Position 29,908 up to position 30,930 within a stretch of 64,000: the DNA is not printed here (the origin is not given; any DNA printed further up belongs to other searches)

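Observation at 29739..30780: Tandem secreted proteins built from NPCAAK hexapeptide (18-bp) repeats, one embedding a c-type haem domain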

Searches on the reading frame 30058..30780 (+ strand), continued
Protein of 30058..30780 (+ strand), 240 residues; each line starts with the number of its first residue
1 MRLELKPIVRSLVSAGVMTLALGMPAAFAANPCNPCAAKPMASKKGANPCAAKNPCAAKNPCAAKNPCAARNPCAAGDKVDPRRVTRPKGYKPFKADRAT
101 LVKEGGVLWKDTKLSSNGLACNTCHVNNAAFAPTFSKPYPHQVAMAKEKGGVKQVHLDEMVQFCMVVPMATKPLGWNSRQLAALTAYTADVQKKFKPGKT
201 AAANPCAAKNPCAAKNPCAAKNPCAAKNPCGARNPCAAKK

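Call 20: search_solved_structures(query=A1, max_evalue=10, show_alignments=5)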
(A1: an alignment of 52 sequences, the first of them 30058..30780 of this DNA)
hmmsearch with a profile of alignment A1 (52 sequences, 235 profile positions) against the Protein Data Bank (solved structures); distinct sequences matched with E-value up to 10: 41.
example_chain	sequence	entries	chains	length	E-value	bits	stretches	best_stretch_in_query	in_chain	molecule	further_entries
6e1c_A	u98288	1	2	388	0.00034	23.4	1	96-129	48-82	Di-heme enzyme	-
6qkn_A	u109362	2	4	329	0.00059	22.7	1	94-123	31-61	Cytochrome-c peroxidase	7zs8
6fu3_A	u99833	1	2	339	0.00068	22.5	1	94-123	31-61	Protein CcpR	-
6v59_A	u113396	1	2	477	0.0015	21.3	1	90-131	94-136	Di-haem cytochrome c peroxidase family protein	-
6nx0_A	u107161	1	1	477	0.0015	21.3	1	90-131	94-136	Di-haem cytochrome c peroxidase family protein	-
1iqc_A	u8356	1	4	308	0.0015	21.3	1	88-123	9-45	di-heme peroxidase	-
4o1q_A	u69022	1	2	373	0.0026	20.6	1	91-128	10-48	Methylamine utilization protein MauG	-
3rlm_A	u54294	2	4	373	0.0042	19.9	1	94-128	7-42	Methylamine utilization protein MauG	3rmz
3sle_A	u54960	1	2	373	0.0044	19.8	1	94-128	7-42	Methylamine utilization protein MauG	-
3orv_A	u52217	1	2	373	0.0044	19.8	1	94-128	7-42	Methylamine utilization protein mauG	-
4l1q_A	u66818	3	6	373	0.0044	19.8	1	94-128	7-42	Methylamine utilization protein MauG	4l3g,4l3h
3sjl_A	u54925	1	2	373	0.0044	19.8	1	94-128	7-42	Methylamine utilization protein mauG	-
3rn0_A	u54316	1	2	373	0.0044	19.8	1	94-128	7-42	Methylamine utilization protein MauG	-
3l4m_A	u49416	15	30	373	0.0045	19.8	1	94-128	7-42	Methylamine utilization protein mauG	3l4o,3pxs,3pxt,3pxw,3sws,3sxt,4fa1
3svw_A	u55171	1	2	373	0.0045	19.8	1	94-128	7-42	Methylamine utilization protein MauG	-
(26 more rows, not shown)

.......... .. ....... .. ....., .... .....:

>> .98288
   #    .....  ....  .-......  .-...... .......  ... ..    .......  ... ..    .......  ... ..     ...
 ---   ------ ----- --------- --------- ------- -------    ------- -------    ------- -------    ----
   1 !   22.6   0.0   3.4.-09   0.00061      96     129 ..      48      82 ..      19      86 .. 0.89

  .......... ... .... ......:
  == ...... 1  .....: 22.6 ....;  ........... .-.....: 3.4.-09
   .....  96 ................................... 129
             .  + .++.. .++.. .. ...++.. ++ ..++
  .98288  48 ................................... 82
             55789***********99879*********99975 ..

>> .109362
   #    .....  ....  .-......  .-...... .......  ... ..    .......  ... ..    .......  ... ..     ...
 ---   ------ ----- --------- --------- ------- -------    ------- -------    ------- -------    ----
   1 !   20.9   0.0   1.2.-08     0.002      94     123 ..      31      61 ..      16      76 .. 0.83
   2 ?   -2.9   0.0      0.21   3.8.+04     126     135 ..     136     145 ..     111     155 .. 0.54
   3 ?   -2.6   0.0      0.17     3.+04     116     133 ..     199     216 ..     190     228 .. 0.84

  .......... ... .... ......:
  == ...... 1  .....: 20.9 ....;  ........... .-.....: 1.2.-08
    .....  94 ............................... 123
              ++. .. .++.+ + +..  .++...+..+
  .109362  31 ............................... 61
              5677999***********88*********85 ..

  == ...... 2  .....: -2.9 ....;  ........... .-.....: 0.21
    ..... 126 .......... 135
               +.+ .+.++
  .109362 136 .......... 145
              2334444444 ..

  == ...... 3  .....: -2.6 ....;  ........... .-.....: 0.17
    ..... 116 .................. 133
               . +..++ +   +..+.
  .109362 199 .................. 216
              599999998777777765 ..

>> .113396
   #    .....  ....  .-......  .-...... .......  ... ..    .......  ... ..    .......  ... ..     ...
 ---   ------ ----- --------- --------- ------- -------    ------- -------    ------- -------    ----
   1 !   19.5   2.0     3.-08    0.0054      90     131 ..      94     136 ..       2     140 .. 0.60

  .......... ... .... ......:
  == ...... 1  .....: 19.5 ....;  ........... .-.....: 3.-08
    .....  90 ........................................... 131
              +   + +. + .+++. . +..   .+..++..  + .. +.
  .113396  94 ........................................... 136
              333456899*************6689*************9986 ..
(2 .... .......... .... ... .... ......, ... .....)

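Call 22: find_related_loci(query=A1, collection=genome_contigs, flank=10000)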
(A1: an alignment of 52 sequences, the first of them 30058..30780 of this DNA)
Query A1 (240 aa) in genome_contigs; peptide patterns used: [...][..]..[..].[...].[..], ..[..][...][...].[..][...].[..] (x = any residue, [..] = any of these).
493 stretches matched a pattern; 456 encode a relative of the query (tblastn E <= 1e-3); the best 80 are kept; 80 distinct loci.
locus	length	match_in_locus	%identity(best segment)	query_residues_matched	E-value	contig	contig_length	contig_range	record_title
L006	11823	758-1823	77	1-240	3e-119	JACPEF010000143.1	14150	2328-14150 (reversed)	MAG: Betaproteobacteria bacterium isolate NC_groundwater_328_Ag_B-0.1um_65_11 GD18-4_B1_scaffold_675425, whole genome sh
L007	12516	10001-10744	77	1-240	8e-118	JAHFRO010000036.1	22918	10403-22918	MAG: Betaproteobacteria bacterium isolate nzgw576 NODE_827_length_22919_cov_17.706729, whole genome shotgun sequence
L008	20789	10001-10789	70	1-240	4e-108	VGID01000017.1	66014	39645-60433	MAG: Betaproteobacteria bacterium isolate K_Offshore_80m_m1_178 K_Offshore_80m_m1_178_Ga0194132_10000748, whole genome s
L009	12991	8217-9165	75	1-238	2e-106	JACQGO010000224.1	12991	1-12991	MAG: Betaproteobacteria bacterium isolate NC_groundwater_1075_Ag_S2p5_65_1559 S_2p5_S6_coassembly_k141_2261235, whole ge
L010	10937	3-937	77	1-240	2e-105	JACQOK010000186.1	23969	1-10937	MAG: Betaproteobacteria bacterium isolate NC_groundwater_1279_Ag_S-0.2um_63_76 S_p2_S4_coassembly_k141_1558240, whole ge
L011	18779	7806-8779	75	1-240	8e-105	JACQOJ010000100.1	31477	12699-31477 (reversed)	MAG: Betaproteobacteria bacterium isolate NC_groundwater_1278_Ag_S-0.2um_63_71 S_p2_S4_coassembly_k141_2700654, whole ge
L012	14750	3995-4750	64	1-240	7e-105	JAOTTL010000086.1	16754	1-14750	MAG: Betaproteobacteria bacterium isolate 13_July_SF_Bin19 13_July_SF_Bin19_scaffold_1209_c1, whole genome shotgun seque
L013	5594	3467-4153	71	1-239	2e-102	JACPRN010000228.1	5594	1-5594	MAG: Betaproteobacteria bacterium isolate NC_groundwater_680_Ag_B-0.1um_64_41 B2_S2_coassemblyk141_3018390, whole genome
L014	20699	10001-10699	66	1-239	2e-101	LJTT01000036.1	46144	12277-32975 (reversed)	MAG: Betaproteobacteria bacterium SG8_41 WOR_8-12_1347, whole genome shotgun sequence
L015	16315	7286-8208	76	1-239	1e-100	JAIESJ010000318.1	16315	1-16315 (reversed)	MAG: Burkholderiales bacterium isolate co.spades.METABAT.2.5kb_011 c_000000434754, whole genome shotgun sequence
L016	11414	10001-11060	65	1-240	2e-99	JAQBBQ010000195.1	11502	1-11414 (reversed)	MAG: Betaproteobacteria bacterium isolate MAG_348_bin-10 348_bin-10_ctg-195, whole genome shotgun sequence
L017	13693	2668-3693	69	1-239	8e-98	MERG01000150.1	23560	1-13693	MAG: Betaproteobacteria bacterium RIFCSPLOWO2_12_FULL_62_13 rifcsplowo2_12_scaffold_2145, whole genome shotgun sequence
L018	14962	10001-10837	66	1-240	2e-96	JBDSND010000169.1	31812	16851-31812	MAG: Casimicrobiaceae bacterium isolate cluster1_bin.408 k127_4519832, whole genome shotgun sequence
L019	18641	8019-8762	66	9-239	6e-93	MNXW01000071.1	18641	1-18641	MAG: Comamonadaceae bacterium CG2_30_57_122 cg2_3.0_scaffold_2426_c, whole genome shotgun sequence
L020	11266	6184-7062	62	1-240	1e-91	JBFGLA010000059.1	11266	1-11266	MAG: Burkholderiales bacterium isolate Mix_sand03.2021.01.D.70 k141_778500_length_11266_cov_13.1303, whole genome shotgu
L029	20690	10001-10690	62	9-240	3e-88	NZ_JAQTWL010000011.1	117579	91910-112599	MAG: Rhodoferax sp. isolate STC_11 NODE_375_length_117579_cov_5.521515_Sandtown_C, whole genome shotgun sequence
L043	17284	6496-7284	60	1-239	2e-85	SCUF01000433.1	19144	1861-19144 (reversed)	MAG: Betaproteobacteria bacterium isolate FW602_bin.24 FW602_bin.24-115207, whole genome shotgun sequence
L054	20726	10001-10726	61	3-239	3e-83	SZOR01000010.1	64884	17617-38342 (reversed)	Betaproteobacteria bacterium PRO7 ZYPT4scaffold_225, whole genome shotgun sequence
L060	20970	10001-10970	62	1-240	3e-82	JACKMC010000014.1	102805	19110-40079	MAG: Zoogloeaceae bacterium isolate HK-STAS-PROT-108 HK-STAS-PROT-108_14, whole genome shotgun sequence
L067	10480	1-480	85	49-233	2e-81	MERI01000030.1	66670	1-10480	MAG: Betaproteobacteria bacterium RIFCSPLOWO2_12_FULL_62_58 rifcsplowo2_12_scaffold_1270, whole genome shotgun sequence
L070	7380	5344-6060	59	2-240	5e-81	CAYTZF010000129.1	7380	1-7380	MAG TPA_asm: uncultured Sideroxydans sp. isolate SRP118108_co2_85 genome assembly, contig: k141_742266, whole genome sho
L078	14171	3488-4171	58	8-239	5e-80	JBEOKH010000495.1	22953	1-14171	MAG: Thauera sp. isolate mt_I.23 NODE_681_length_23000_cov_8.108302, whole genome shotgun sequence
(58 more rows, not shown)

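Call 23: predict_structure(alignment_id=A1)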
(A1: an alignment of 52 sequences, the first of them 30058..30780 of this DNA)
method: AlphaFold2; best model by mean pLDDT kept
length: 240 residues; sequences in the alignment: 52
mean_pLDDT: 72.3   pTM: 0.59
mean pLDDT of the five models: 72.3, 71.6, 71.2, 70.7, 69.7
residues with pLDDT >= 90: 105; 70-90: 17; 50-70: 53; < 50: 65
segments of 3 or more residues with pLDDT < 50: 20-48, 209-222, 226-228, 236-240
pLDDT, mean of each block of 10 residues (from residue 1): 51 53 42 43 47 50 53 67 97 97 98 94 86 94 94 98 94 97 98 86 54 47 48 47
secondary structure, 60 per line:
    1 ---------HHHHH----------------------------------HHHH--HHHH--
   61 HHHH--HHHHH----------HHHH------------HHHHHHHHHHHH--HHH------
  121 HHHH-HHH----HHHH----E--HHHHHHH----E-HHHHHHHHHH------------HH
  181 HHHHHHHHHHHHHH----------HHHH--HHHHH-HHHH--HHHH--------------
elements in order: H10-14 H49-52 H55-58 H61-64 H67-71 H82-85 H98-109 H121-124 H133-136 H144-150 H157-166 H179-194 H205-208 H211-215 H217-220 H223-226

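Call 28: fold_search(model_id=the predicted structure, library=pdb)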
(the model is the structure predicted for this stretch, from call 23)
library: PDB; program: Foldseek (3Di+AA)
matches with E <= 10: 57; with E <= 0.001: 0
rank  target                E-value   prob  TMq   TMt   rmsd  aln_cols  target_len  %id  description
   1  4wqd                  5.7e-03  1.00  0.33  0.35  11.7       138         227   18  Thiosulfate dehydrogenase (TsdA) from Allochromatium vinosum - K208G mutant (released 2015-02-18)
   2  4wqc                  5.7e-03  1.00  0.33  0.35  11.7       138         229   18  Thiosulfate dehydrogenase (TsdA) from Allochromatium vinosum - K208N mutant (released 2015-02-18)
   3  4wq7                  7.2e-03  1.00  0.33  0.35  11.6       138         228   18  Thiosulfate dehydrogenase (TsdA) from Allochromatium vinosum - "as isolated" form (released 2015-02-18)
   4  4v2k                  8.0e-03  1.00  0.34  0.34  10.2       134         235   19  Crystal structure of the thiosulfate dehydrogenase TsdA in complex with thiosulfate (released 2015-02-18)
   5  4wqa                  8.5e-03  1.00  0.34  0.35   9.3       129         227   19  Thiosulfate dehydrogenase (TsdA) from Allochromatium vinosum - tetrathionate co-crystallization (released 2015-02-18)
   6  4wq9                  9.0e-03  1.00  0.34  0.35   9.0       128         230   19  Thiosulfate dehydrogenase (TsdA) from Allochromatium vinosum - dithionite soak (released 2015-02-18)
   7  4wq8                  1.0e-02  1.00  0.34  0.35   9.3       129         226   19  Thiosulfate dehydrogenase (TsdA) from Allochromatium vinosum - tetrathionate soak (released 2015-02-18)
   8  5lo9_B                1.5e-02  1.00  0.33  0.18  10.3       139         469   19  Thiosulfate dehydrogenase (TsdBA) from Marichromatium purpuratum - "as isolated" form (released 2016-10-12)
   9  5lo9_A                2.5e-02  1.00  0.32  0.18  10.9       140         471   20  Thiosulfate dehydrogenase (TsdBA) from Marichromatium purpuratum - "as isolated" form (released 2016-10-12)
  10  3oa8_A                5.1e-02  1.00  0.32  0.33   3.5       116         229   16  Diheme SoxAX (released 2011-05-18)
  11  1h31_A                7.1e-02  1.00  0.32  0.29   3.0        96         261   22  Oxidised SoxAX complex from Rhodovulum sulfidophilum (released 2002-11-07)
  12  5c2v_C                1.1e-01  0.91  0.30  0.24   7.6       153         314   16  Kuenenia stuttgartiensis Hydrazine Synthase (released 2015-10-14)
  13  3ocd_A                2.3e-01  0.77  0.29  0.30   9.3       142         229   16  Diheme SoxAX - C236M mutant (released 2011-05-18)
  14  3svw_A                5.4e-01  0.82  0.28  0.21   6.8       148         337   20  Crystal Structure of the P107V-MauG/pre-Methylamine Dehydrogenase Complex (released 2012-05-02)
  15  6fu3_B                5.4e-01  0.35  0.26  0.20  16.5       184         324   14  Structure of the mixed-valence, active form, of cytochrome c peroxidase from obligate human pathogenic bacterium Neiss (released 2019-03-13)
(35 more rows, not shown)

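Call 33: search_protein_families(library=pfam, proteins=[L060:11932-12543:+, L067:4993-5793:+, L054:6587-7132:+, L070:3191-4030:-, L078:5576-5809:+, L029:7282-8412:-, L054:5551-6450:-, L016:8012-8458:+, L043:1902-2597:-], max_evalue=0.001)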
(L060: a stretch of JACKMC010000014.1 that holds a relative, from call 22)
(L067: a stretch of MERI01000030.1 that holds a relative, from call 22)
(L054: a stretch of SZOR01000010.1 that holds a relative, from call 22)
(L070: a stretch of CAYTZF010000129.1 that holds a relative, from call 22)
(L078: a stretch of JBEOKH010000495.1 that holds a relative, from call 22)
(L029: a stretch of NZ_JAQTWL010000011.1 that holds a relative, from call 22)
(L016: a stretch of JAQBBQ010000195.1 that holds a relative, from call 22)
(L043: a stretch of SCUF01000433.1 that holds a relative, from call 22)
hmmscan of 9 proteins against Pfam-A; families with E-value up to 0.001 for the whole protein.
L060:11932-12543:+ (203 aa): 3 families
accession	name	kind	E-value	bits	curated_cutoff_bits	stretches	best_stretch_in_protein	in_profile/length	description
PF04542.20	Sigma70_r2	-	3.7e-14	52.7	24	1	20-85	3-70/71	Sigma-70 region 2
PF08281.18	Sigma70_r4_2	-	2.6e-11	43.4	25.7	1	138-185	4-51/54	Sigma-70, region 4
PF22029.2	PhyR_sigma2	-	6.3e-05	23.4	27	1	28-72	10-54/55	Sigma2 domain of PhyR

L067:4993-5793:+ (266 aa): 1 family
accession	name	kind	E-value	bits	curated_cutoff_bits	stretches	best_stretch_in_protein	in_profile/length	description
PF05708.18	Peptidase_C92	-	1.1e-05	25.9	27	1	38-140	2-99/166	Permuted papain-like amidase enzyme, YaeF/YiiX, C92 family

L054:6587-7132:+ (181 aa): 1 family
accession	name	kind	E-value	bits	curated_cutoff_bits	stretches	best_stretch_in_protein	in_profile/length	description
PF02627.25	CMD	-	1.6e-15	57.3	23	1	41-122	1-83/84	Carboxymuconolactone decarboxylase family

L070:3191-4030:- (279 aa): 2 families
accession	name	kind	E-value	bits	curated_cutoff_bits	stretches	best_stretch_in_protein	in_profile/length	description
PF13487.12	HD_5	-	8.5e-33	113.9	27.2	1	14-178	3-170/170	HD domain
PF01966.28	HD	-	2.3e-17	63.8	22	1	26-147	2-116/116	HD domain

L078:5576-5809:+ (77 aa): 1 family
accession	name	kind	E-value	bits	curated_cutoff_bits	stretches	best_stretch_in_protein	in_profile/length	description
PF13490.11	zf-HC2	-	6.4e-07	29.8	22.2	1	18-51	1-34/35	Putative zinc-finger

L029:7282-8412:- (376 aa): 2 families
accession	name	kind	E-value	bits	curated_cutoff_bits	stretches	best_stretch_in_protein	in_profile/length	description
PF01734.28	Patatin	-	2.4e-33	116.4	27.7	1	25-227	1-190/191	Patatin-like phospholipase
PF12536.13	DUF3734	-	5.9e-25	88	22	1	264-366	1-103/106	Patatin phospholipase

L054:5551-6450:- (299 aa): 2 families
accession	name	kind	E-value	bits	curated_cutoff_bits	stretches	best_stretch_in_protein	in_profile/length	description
PF03466.25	LysR_substrate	-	6.8e-41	140.4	28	1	88-292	2-208/209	LysR substrate binding domain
PF00126.33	HTH_1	-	1.8e-19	69.9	26.6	1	5-62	2-59/60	Bacterial regulatory helix-turn-helix protein, lysR family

L016:8012-8458:+ (148 aa): 3 families
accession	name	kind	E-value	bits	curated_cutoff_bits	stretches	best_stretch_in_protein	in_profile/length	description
PF13411.12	MerR_1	-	1.4e-21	76.8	21.6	1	1-67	1-66/69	MerR HTH family regulatory protein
PF09278.17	MerR-DNA-bind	-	6.1e-17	62.4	25.4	1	44-105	1-62/65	MerR, DNA binding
PF00376.29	MerR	-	2.8e-16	59.5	28.2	1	2-39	1-38/38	MerR family regulatory protein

L043:1902-2597:- (231 aa): 3 families
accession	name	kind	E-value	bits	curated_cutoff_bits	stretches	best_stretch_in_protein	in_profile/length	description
PF00702.32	Hydrolase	-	2.8e-13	51.1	26.4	1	4-175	2-177/191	haloacid dehalogenase-like hydrolase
PF13419.12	HAD_2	-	7e-10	39.7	23.8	1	8-195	3-178/178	Haloacid dehalogenase-like hydrolase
PF13242.12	Hydrolase_like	-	2.5e-06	27.8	22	1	151-224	3-74/75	HAD-hyrolase-like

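Call 51: search_protein_families(library=ncbifam, proteins=[L005:10999-12405:-], max_evalue=0.01)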
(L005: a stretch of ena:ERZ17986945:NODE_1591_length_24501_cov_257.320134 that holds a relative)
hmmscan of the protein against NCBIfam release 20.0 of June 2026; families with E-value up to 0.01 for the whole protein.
L005:10999-12405:- (468 aa): 82 families (the best 25 are shown)
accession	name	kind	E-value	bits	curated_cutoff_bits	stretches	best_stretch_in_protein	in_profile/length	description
NF010311.1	PRK13748.1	subfamily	5e-268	890.5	600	1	4-468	96-560/560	mercury(II) reductase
TIGR02053.1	MerA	equivalog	8.7e-178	592.1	454.45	1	7-468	2-465/465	mercury(II) reductase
TIGR01350.1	lipoamide_DH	equivalog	4.3e-96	322.4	408.8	1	7-456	3-454/461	dihydrolipoyl dehydrogenase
NF004991.0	PRK06370.1-3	subfamily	6.5e-93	312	620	1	6-459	36-490/509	FAD-containing oxidoreductase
NF004992.0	PRK06370.1-4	equivalog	9.2e-82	274.9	629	1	9-437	8-436/459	FAD-containing oxidoreductase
NF004776.0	PRK06116.1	equivalog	1.2e-78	265.1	480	1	8-431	7-428/450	glutathione-disulfide reductase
NF005884.0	PRK07846.1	equivalog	9.8e-77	258.5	501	1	7-438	5-432/454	mycothione reductase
NF004946.0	PRK06292.2-4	subfamily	6.5e-76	256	634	1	8-427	6-440/487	dihydrolipoyl dehydrogenase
NF040477.1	chlor_oxi_RclA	equivalog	1.8e-74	251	740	1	9-449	7-433/441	reactive chlorine resistance oxidoreductase RclA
NF005883.0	PRK07845.1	equivalog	2.8e-74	250.8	479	1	7-449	4-452/466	NAD(P)H-quinone dehydrogenase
NF041853.1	hythiocyan_redase_MerA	equivalog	6.6e-74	249.3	650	1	7-449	5-434/440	hypothiocyanous acid reductase MerA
NF003585.0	PRK05249.1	equivalog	5e-71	239.7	465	1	6-454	7-455/464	Si-specific NAD(P)(+) transhydrogenase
TIGR03452.1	mycothione_red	equivalog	1.8e-69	234.7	635.65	1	7-438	4-433/452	mycothione reductase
NF004947.0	PRK06292.2-5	equivalog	1.2e-68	232.1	592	1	8-432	6-434/474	dihydrolipoyl dehydrogenase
TIGR01424.1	gluta_reduc_2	equivalog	4.6e-67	226.5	606.05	1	8-434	5-427/446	glutathione-disulfide reductase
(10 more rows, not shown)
